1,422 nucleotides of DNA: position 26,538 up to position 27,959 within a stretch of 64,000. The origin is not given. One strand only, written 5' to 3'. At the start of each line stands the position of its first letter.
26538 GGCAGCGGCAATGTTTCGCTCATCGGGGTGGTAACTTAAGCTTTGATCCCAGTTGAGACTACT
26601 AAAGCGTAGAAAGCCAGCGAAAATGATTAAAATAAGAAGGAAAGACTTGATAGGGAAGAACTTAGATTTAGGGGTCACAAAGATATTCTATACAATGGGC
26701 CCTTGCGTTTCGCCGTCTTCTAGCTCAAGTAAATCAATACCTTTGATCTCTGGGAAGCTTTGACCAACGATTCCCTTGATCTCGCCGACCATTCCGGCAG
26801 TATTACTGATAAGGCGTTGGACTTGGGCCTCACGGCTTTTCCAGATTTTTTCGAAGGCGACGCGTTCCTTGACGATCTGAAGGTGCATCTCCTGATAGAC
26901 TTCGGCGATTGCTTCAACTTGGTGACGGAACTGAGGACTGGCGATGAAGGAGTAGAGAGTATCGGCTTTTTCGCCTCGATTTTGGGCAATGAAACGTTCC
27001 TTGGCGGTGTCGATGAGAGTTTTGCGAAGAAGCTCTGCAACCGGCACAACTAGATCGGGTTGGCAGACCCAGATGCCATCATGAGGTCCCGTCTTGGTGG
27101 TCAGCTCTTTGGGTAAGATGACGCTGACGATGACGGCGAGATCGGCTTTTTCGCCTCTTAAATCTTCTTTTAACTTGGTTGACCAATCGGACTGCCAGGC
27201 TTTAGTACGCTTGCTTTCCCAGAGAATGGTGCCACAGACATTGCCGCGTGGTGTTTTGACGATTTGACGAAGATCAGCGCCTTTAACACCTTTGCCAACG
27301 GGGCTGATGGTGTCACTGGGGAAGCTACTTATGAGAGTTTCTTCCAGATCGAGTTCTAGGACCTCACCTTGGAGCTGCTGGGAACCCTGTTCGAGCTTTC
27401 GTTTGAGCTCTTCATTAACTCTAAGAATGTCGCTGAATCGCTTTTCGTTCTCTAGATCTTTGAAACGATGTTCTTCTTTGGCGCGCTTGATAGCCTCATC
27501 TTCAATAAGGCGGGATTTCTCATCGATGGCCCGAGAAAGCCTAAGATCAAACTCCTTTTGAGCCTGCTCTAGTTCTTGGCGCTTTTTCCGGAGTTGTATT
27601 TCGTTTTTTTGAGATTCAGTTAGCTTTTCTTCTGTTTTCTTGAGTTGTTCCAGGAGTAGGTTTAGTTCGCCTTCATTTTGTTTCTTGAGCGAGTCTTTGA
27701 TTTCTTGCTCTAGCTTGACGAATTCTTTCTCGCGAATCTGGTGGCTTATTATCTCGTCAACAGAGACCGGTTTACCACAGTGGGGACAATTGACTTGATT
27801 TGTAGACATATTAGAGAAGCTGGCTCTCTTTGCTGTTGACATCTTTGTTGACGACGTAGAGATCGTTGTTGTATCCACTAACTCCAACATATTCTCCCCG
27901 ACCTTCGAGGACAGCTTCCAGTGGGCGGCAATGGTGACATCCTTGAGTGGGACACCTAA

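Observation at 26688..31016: Nuclease/helicase island: DUF2130 Zn-ribbon/coiled-coil/PD-(D/E)xK protein coupled to a Cas4-like Fe-S nuclease, next to a DUF45 HExxH hydrolase and a Pif1/RecD-like helicase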

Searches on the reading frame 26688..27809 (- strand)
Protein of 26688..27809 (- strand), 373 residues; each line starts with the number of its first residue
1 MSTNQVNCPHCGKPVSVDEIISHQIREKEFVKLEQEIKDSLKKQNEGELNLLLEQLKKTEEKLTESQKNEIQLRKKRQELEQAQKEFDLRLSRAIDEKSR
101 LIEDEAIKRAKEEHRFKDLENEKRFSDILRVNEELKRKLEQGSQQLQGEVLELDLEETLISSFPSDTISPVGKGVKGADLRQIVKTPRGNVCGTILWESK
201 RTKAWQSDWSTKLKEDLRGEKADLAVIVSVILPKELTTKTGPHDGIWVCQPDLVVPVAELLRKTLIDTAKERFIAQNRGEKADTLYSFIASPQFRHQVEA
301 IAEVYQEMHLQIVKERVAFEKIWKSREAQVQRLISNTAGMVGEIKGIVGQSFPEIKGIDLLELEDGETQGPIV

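Call 3: search_protein_families(library=pfam, proteins=[window:26688-27809:-], max_evalue=0.01)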
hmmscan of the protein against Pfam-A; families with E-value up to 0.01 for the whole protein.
window:26688-27809:- (373 aa): 2 families
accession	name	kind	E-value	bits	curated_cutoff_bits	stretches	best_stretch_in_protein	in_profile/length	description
PF09903.14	DUF2130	-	4.2e-57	193.8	26.7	1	120-358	7-250/255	Uncharacterized protein conserved in bacteria (DUF2130)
PF05810.19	NinF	-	0.0063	16.9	27.5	0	8-20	2-14/25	NinF protein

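Call 4: search_protein_families(library=padloc, proteins=[window:26688-27809:-], max_evalue=0.01)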
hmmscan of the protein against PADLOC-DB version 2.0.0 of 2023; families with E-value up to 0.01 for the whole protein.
window:26688-27809:- (373 aa): 1 family
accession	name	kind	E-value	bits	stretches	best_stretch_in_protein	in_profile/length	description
PDLC03859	LmuB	-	0.00039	17.7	1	5-154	331-496/611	-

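Call 5: search_protein_families(library=ncbifam, proteins=[window:26688-27809:-], max_evalue=0.01)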
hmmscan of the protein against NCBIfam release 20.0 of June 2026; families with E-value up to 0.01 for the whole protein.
window:26688-27809:- (373 aa): 1 family
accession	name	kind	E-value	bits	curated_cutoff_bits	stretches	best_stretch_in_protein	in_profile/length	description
NF047815.1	LIC10124_lipo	equivalog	0.0064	15.1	650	0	13-85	102-174/516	LIC10124 family lipoprotein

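Call 9: find_homologous_proteins(query=window:26688-27809:-, max_evalue=0.00001)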
Query window:26688-27809:- (373 aa): 6014 proteins with E <= 0.00001 among 8000 candidates; the best 120 are listed.
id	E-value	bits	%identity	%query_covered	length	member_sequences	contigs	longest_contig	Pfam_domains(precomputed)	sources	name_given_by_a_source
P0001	1.9e-236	802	100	100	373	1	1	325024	PF09903.15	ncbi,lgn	-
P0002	6.3e-112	392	51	97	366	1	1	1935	PF09903.15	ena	-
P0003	7.6e-112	392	51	95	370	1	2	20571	PF09903.15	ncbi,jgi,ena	-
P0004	2.6e-111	390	51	99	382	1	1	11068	PF09903.15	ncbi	-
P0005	2.6e-111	390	50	97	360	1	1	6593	PF09903.15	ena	-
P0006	2.9e-111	390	51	97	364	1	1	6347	PF09903.15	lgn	-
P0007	3.3e-111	390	51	98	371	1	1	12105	PF09903.15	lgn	-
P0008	1.2e-110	388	50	97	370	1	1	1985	PF09903.15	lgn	-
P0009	1.4e-110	388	50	98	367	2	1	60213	PF09903.15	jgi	-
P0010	1.9e-110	387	50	97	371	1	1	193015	PF09903.15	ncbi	-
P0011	2.6e-110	387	50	97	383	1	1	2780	PF09903.15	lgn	-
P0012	2.7e-110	387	49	97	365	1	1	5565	PF09903.15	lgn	-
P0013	3.9e-110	386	51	96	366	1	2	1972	PF09903.15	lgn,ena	-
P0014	4.0e-110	386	52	97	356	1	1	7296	PF09903.15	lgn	-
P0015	8.6e-110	385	50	98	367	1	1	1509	PF09903.15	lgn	-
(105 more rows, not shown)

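Call 10: find_encoding_contigs(protein=window:26688-27809:-, flank=10000, max_places=6)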
Protein window:26688-27809:- (373 aa): 1 contig read that carries it; 1 place shown.
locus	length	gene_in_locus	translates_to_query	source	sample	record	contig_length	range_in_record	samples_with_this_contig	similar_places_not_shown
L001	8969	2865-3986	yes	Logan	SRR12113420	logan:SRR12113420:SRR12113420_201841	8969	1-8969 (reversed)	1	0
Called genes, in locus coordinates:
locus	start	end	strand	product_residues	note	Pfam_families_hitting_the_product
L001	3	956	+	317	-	?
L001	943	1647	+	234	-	PF01863:YgjP-like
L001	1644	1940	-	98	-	-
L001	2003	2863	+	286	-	PF12705:PDDEXK_1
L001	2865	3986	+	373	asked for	PF09903:DUF2130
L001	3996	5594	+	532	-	-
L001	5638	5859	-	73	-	-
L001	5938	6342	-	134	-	-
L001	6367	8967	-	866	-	?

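Call 12: find_related_loci(query=A1, collection=genome_contigs, flank=10000)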
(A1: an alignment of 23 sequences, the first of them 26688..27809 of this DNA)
Query A1 (373 aa) in genome_contigs; peptide patterns used: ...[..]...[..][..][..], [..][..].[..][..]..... (x = any residue, [..] = any of these).
144 stretches matched a pattern; 96 encode a relative of the query (tblastn E <= 1e-3); the best 80 are kept; 80 distinct loci.
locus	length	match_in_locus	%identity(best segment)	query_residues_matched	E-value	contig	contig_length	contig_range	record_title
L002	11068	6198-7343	51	1-368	1e-122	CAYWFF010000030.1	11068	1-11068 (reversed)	MAG TPA_asm: uncultured Gammaproteobacteria bacterium isolate SRP193661_co1_213 genome assembly, contig: NODE_5901_lengt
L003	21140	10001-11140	48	6-370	1e-119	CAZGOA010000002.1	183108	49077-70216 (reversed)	MAG TPA_asm: uncultured Gammaproteobacteria bacterium isolate binchicken_co277_142 genome assembly, contig: NODE_173_len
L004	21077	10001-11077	51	8-366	2e-117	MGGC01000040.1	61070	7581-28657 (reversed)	MAG: Candidatus Woesebacteria bacterium RIFCSPHIGHO2_01_FULL_38_10 rifcsphigho2_01_scaffold_720, whole genome shotgun se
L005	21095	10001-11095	49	3-367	7e-116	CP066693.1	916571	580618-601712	MAG: Candidatus Woesebacteria bacterium isolate NC_groundwater_896_Pr1_S2p5_35_35 chromosome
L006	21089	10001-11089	48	4-369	2e-115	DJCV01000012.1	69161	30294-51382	MAG TPA_asm: Candidatus Woesebacteria bacterium UBA5941 UBA5941_contig_102, whole genome shotgun sequence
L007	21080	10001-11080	49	8-367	2e-115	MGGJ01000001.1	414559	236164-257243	MAG: Candidatus Woesebacteria bacterium RIFCSPHIGHO2_01_FULL_39_32 rifcsphigho2_01_scaffold_107, whole genome shotgun se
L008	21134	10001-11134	49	3-367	1e-112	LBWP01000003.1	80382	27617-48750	MAG: Candidatus Woesebacteria bacterium GW2011_GWA1_39_21 UT39_C0003, whole genome shotgun sequence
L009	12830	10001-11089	48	4-362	1e-111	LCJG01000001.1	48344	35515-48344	MAG: Candidatus Collierbacteria bacterium GW2011_GWB1_44_6 UW68_C0001, whole genome shotgun sequence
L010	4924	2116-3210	50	1-373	3e-112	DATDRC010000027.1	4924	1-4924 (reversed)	MAG TPA_asm: Patescibacteria group bacterium isolate SMAG_U7967 k141_835203, whole genome shotgun sequence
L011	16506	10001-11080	48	3-362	2e-111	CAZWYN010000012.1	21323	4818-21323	MAG TPA_asm: uncultured Pseudomonadales bacterium isolate SRP011637_co1_56 genome assembly, contig: NODE_696_length_2132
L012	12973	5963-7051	49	4-362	3e-111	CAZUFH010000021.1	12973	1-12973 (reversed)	MAG TPA_asm: uncultured Pseudomonadales bacterium isolate SRP050083_co2_371 genome assembly, contig: NODE_3605_length_12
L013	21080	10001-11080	47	3-362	3e-111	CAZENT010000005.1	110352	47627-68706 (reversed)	MAG TPA_asm: uncultured Pseudomonadales bacterium isolate SRP263991_co1_8 genome assembly, contig: NODE_102_length_11035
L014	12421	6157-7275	50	1-366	1e-110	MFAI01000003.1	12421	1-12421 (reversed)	MAG: Candidatus Collierbacteria bacterium RIFCSPLOWO2_01_FULL_50_23 rifcsplowo2_01_scaffold_11953, whole genome shotgun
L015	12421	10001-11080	47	3-362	1e-110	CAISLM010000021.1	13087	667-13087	Candidatus Collierbacteria bacterium isolate AM-lipid-02-D9_bin-0599 genome assembly, contig: bin-0599:21/98, whole geno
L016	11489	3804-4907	47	1-357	3e-110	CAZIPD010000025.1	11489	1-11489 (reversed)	MAG TPA_asm: uncultured Pseudomonadales bacterium isolate SRP062349_co2_3 genome assembly, contig: NODE_3074_length_1148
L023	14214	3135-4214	48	3-362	7e-109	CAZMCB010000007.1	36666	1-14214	MAG TPA_asm: uncultured Pseudomonadales bacterium isolate SRP263991_co7_276 genome assembly, contig: NODE_1352_length_36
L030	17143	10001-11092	47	3-362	5e-107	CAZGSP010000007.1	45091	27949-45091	MAG TPA_asm: uncultured Pseudomonadales bacterium isolate binchicken_co169_192 genome assembly, contig: k99_630618, whol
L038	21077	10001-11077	46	3-357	2e-104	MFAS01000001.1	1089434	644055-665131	MAG: Candidatus Collierbacteria bacterium RIFOXYD2_FULL_45_13 RIFOXYD2_FULL_OP11_Collierbacteria_45_13, whole genome sho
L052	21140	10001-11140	46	3-366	8e-102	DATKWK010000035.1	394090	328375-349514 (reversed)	MAG TPA_asm: Candidatus Bathyarchaeia archaeon isolate SMAG_U14161 k141_3311682, whole genome shotgun sequence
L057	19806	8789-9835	47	4-357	5e-100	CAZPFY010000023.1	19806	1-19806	MAG TPA_asm: uncultured Pseudomonadales bacterium isolate SRP062349_co1_292 genome assembly, contig: NODE_360_length_198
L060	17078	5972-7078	45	8-362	3e-98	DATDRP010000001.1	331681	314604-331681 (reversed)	MAG TPA_asm: Patescibacteria group bacterium isolate SMAG_U7980 k141_3695755, whole genome shotgun sequence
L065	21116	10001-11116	42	4-360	6e-96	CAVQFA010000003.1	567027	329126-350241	MAG: Candidatus Gottesmanbacteria bacterium isolate MFD05942.bin.1.211 genome assembly, contig: contig_16765, whole geno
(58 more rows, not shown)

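Call 18: search_protein_families(library=pfam, proteins=[L038:2256-2849:+, L038:4863-6047:-, L038:6079-6456:-, L038:6478-7110:+, L038:8035-8952:-, L038:8984-9304:+, L038:9298-9744:-, L038:11120-11893:+, L038:11922-12689:+, L038:1049-1771:-], max_evalue=0.001)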
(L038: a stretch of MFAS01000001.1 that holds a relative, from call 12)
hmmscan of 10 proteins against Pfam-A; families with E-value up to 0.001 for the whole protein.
L038:2256-2849:+ (197 aa): 0 families

L038:4863-6047:- (394 aa): 1 family
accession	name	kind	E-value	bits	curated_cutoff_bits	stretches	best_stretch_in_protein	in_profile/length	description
PF07690.21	MFS_1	-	4.7e-39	134.7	33.4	2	16-207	3-194/347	Major Facilitator Superfamily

L038:6079-6456:- (125 aa): 0 families

L038:6478-7110:+ (210 aa): 2 families
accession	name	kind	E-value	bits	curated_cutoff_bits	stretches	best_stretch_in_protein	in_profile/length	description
PF01569.27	PAP2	-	6.3e-21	74.9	27.2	1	94-206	5-122/130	PAP2 superfamily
PF14378.12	PAP2_3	-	1.8e-05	25.1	27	1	132-202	126-188/190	PAP2 superfamily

L038:8035-8952:- (305 aa): 1 family
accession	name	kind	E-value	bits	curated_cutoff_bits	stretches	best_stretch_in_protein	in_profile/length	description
PF00188.32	CAP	-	8.7e-07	30.2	21.1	0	58-168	2-112/117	Cysteine-rich secretory protein family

L038:8984-9304:+ (106 aa): 0 families

L038:9298-9744:- (148 aa): 0 families

L038:11120-11893:+ (257 aa): 1 family
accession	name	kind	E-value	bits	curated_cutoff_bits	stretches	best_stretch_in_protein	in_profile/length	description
PF01966.28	HD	-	4.9e-08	33.7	22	1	52-166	7-115/116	HD domain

L038:11922-12689:+ (255 aa): 2 families
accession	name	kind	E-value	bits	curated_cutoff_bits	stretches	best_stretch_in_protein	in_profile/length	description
PF12705.13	PDDEXK_1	-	6.3e-16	59.5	22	1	99-242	111-244/247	PD-(D/E)XK nuclease superfamily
PF01930.23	Cas_Cas4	-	0.00012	22.6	22.7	1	111-242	45-156/160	Domain of unknown function DUF83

L038:1049-1771:- (240 aa): 3 families
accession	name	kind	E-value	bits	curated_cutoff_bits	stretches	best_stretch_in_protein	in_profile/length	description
PF09136.16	Glucodextran_B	-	2.1e-19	69.7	27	2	157-232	2-75/83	Glucodextranase, domain B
PF17936.7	Big_6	-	6.4e-11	42.8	27.6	1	68-143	2-75/83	Bacterial Ig domain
PF19077.6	Big_13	-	2.7e-09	37.9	27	1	80-152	24-101/102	Bacterial Ig-like domain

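Call 23: search_protein_families(library=pfam, proteins=[L005:6934-8967:+, L002:5604-6149:+, L060:7867-9270:+, L008:13230-13973:+, L060:10222-10656:+, L007:14593-15534:+, L057:8462-8767:+, L023:4703-6115:-, L030:12362-13423:+, L015:5359-5691:+], max_evalue=0.001)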
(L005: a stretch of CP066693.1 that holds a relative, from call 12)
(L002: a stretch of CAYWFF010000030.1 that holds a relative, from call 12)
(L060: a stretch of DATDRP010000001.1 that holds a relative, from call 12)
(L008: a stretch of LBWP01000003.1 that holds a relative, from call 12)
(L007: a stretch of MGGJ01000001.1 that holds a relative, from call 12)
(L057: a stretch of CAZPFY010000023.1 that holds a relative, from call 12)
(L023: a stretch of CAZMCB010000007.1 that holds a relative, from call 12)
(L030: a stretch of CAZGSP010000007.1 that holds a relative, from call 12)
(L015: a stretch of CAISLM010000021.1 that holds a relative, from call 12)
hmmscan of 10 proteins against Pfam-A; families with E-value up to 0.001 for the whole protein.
L005:6934-8967:+ (677 aa): 1 family
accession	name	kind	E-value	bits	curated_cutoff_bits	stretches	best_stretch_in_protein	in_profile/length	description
PF13196.11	DUF4012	-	4.1e-21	76.4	28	1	272-401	1-126/144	Protein of unknown function (DUF4012)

L002:5604-6149:+ (181 aa): 2 families
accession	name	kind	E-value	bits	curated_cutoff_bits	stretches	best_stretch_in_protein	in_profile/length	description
PF11967.14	RecO_N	-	6e-17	61.9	27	1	5-81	3-80/80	Recombination protein O N terminal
PF02565.21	RecO_C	-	1.9e-06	28.1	22.1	1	85-151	1-67/157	Recombination protein O C terminal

L060:7867-9270:+ (467 aa): 2 families
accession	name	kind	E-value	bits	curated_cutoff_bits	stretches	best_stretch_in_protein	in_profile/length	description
PF03129.25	HGTP_anticodon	-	1.7e-17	63.8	21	1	373-462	1-92/94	Anticodon binding domain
PF00587.30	tRNA-synt_2b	-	5.6e-05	23.7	29.3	1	173-296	8-128/179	tRNA synthetase class II core domain (G, H, P, S and T)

L008:13230-13973:+ (247 aa): 0 families

L060:10222-10656:+ (144 aa): 1 family
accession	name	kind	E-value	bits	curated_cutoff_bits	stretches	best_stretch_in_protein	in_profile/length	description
PF02381.23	MraZ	-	1.2e-23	83.3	23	2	74-140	2-69/72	MraZ protein, putative antitoxin-like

L007:14593-15534:+ (313 aa): 1 family
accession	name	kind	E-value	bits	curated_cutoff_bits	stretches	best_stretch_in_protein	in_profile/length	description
PF01795.25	Methyltransf_5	-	4.4e-77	260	27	1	10-313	3-309/309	MraW methylase family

L057:8462-8767:+ (101 aa): 1 family
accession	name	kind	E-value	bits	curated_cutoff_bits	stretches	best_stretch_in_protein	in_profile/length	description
PF02482.25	Ribosomal_S30AE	-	0.00089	20.4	23.7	0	6-96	4-85/88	Sigma 54 modulation protein / S30EA ribosomal protein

L023:4703-6115:- (470 aa): 2 families
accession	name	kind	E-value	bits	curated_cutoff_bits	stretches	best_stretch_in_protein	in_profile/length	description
PF00224.27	PK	-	7.1e-109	364.3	30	1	6-325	2-328/328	Pyruvate kinase, barrel domain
PF02887.21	PK_C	-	5.5e-22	78.4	28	1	368-465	14-111/114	Pyruvate kinase, alpha/beta domain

L030:12362-13423:+ (353 aa): 1 family
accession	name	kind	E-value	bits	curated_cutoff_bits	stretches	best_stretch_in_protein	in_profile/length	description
PF02547.20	Queuosine_synth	-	2.3e-115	385.6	25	1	5-352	3-322/322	Queuosine biosynthesis protein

L015:5359-5691:+ (110 aa): 1 family
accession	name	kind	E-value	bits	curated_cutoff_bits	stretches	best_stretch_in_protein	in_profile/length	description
PF02643.20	DUF192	-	2.9e-10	40.6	27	1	16-109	3-96/96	Uncharacterized ACR, COG1430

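Call 25: search_solved_structures(query=A1, max_evalue=1, show_alignments=2)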
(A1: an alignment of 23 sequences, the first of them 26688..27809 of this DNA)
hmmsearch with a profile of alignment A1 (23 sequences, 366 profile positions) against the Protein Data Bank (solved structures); distinct sequences matched with E-value up to 1: 4.
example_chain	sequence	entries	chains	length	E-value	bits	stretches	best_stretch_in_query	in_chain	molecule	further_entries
5vey_C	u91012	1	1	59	0.51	12.4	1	73-103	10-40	E3 ubiquitin-protein ligase RNF169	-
6f9q_A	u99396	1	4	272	0.54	12.3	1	306-360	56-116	7S-cis-cis-nepetalactol cyclase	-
4rfx_A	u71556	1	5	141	0.86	11.6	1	26-143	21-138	Dynactin subunit 1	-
1mey_C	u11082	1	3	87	0.95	11.5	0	3-25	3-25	CONSENSUS ZINC FINGER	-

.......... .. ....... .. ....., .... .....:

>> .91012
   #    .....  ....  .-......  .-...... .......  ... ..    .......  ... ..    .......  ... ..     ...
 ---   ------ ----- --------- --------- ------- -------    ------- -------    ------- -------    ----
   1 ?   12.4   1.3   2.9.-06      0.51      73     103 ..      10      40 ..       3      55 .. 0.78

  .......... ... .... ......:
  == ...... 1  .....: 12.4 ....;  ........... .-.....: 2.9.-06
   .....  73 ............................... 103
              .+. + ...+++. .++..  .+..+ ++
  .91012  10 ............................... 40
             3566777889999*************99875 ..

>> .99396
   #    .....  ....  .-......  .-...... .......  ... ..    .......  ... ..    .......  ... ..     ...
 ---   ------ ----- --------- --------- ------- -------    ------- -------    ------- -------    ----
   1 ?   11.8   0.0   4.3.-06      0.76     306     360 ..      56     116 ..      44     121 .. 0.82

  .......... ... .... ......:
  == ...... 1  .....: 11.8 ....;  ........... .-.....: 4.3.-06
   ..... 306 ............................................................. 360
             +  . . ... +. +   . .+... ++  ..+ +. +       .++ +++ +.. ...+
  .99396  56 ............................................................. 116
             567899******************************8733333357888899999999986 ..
